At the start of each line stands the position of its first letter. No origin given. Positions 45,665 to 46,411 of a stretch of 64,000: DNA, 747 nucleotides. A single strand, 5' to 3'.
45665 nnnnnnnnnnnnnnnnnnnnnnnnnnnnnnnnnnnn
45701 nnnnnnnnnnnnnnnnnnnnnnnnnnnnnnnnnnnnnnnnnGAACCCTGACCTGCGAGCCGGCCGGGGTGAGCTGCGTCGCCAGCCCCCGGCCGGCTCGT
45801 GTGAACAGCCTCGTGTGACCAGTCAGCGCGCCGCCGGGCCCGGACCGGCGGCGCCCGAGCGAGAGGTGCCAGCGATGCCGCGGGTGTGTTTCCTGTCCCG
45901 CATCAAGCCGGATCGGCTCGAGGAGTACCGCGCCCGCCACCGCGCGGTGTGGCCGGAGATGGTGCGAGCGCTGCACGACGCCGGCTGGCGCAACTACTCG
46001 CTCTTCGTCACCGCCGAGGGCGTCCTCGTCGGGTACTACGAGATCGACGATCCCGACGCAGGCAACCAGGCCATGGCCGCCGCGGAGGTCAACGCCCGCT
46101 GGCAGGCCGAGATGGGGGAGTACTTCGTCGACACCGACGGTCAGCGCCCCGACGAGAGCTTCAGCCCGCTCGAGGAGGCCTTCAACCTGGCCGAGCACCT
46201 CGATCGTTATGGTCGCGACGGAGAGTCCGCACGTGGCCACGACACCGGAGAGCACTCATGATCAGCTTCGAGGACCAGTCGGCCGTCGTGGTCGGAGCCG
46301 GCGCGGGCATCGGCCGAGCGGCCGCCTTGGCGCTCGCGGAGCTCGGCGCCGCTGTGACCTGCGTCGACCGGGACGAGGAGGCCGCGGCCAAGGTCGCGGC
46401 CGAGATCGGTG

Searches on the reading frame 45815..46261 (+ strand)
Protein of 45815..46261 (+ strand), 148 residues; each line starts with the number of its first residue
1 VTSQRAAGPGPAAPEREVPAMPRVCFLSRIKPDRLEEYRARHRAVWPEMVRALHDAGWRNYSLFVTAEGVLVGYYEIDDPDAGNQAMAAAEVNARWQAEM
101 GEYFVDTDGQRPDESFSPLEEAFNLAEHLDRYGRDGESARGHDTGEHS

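Call 11: search_protein_families(library=pfam, proteins=[window:45815-46261:+], max_evalue=0.001)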
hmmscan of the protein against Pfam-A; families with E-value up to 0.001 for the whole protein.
window:45815-46261:+ (148 aa): 1 family
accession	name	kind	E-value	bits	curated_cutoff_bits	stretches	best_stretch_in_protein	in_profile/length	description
PF05336.19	rhaM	-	4.2e-28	98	23.4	1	23-125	1-105/105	L-rhamnose mutarotase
